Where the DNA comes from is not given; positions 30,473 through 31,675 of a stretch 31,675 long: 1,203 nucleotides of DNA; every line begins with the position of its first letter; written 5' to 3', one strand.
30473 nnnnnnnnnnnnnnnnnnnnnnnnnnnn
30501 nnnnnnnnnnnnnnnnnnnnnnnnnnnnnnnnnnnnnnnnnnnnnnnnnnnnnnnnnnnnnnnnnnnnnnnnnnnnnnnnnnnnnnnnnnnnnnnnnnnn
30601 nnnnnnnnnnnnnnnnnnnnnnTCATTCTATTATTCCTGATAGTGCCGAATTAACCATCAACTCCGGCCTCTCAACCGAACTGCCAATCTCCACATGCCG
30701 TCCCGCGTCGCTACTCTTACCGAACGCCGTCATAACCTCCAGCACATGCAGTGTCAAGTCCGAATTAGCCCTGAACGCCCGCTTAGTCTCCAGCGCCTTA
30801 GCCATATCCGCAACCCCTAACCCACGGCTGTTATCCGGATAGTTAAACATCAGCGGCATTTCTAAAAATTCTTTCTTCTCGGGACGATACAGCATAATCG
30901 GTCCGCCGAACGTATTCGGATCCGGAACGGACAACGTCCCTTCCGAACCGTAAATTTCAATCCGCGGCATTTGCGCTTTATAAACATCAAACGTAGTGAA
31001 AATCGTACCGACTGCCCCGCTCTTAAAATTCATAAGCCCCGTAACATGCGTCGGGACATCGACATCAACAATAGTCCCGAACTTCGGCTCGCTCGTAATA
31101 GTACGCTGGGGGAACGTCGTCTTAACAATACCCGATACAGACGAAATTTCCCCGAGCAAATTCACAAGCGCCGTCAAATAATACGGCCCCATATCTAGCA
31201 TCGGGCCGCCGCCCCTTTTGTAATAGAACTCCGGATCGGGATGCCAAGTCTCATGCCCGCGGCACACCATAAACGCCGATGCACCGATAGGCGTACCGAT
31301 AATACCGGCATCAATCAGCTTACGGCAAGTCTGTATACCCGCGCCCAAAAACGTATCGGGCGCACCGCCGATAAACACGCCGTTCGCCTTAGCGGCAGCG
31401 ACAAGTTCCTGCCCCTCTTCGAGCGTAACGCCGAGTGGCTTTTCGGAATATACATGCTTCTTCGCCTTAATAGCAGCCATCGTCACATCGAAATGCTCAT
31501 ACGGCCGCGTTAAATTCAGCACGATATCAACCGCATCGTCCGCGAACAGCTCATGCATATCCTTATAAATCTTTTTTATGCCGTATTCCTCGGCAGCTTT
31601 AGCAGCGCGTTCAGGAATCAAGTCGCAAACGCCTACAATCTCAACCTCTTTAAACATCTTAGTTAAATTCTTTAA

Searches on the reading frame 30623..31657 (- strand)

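Call 22: search_protein_families(library=pfam, proteins=[window:30623-31657:-])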
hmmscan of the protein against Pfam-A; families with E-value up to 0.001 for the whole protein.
window:30623-31657:- (344 aa): 4 families
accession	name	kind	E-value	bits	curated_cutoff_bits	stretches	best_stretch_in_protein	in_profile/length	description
PF22725.1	GFO_IDH_MocA_C3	-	2.4e-23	82.9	27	1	108-242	1-123/124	GFO/IDH/MocA C-terminal domain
PF01408.29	GFO_IDH_MocA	-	1.1e-20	74.9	24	1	3-95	24-115/120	Oxidoreductase family, NAD-binding Rossmann fold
PF02894.22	GFO_IDH_MocA_C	-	5.6e-07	30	22.9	1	112-323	1-217/218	Oxidoreductase family, C-terminal alpha/beta domain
PF03447.22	NAD_binding_3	-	5.8e-05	24.2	24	1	4-94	21-111/116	Homoserine dehydrogenase, NAD binding domain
